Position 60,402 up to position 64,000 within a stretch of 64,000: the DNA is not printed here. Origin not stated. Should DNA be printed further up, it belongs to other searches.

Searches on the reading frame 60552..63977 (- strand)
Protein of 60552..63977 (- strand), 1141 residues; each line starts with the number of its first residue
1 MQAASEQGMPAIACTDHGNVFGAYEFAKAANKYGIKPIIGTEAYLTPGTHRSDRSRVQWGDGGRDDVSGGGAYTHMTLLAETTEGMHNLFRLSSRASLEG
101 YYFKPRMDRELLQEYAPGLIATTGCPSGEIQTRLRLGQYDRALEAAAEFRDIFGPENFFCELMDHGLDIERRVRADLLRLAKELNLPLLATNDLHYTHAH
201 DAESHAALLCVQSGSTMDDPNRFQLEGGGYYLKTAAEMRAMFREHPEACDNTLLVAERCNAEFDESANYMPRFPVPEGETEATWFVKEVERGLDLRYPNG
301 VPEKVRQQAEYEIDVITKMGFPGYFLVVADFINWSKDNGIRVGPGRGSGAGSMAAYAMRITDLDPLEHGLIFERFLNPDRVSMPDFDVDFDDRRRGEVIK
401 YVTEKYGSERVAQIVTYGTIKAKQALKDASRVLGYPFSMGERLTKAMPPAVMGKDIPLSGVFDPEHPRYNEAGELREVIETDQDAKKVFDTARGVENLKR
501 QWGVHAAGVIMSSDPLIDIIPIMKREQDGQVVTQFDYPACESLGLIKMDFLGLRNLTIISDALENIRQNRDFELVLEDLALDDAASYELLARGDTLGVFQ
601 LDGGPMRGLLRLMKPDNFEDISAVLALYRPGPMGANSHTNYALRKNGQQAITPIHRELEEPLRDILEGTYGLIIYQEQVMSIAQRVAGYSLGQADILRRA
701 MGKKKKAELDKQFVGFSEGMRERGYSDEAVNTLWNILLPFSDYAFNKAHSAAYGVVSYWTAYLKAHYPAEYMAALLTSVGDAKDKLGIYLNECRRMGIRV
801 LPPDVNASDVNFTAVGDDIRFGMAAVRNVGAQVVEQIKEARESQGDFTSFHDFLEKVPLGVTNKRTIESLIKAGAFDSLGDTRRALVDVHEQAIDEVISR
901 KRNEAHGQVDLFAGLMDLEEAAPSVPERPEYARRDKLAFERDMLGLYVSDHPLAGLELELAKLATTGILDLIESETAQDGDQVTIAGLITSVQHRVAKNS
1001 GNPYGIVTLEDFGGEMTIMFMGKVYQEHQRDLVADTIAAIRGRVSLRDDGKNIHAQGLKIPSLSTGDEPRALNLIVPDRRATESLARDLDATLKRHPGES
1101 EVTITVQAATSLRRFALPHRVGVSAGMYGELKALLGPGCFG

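Call 52: search_protein_families(library=pfam, proteins=[window:60552-63977:-], max_evalue=0.0001)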
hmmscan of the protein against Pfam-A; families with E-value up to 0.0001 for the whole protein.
window:60552-63977:- (1141 aa): 5 families
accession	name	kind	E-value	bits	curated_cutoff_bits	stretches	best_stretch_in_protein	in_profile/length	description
PF07733.18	DNA_pol3_alpha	-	5.8e-99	331.4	23.9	1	284-552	2-260/260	Bacterial DNA polymerase III alpha NTPase domain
PF17657.6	DNA_pol3_finger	-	4.3e-58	195.8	22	1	555-724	1-166/166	Bacterial DNA polymerase III alpha subunit finger domain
PF02811.25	PHP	-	1.4e-40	139.8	26.4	1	2-165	22-164/164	PHP domain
PF14579.12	HHH_6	-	1.1e-29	102.9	25.6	1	797-886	1-90/90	Helix-hairpin-helix motif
PF01336.31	tRNA_anti-codon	-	2.4e-09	37.4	27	1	983-1060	1-74/75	OB-fold nucleic acid binding domain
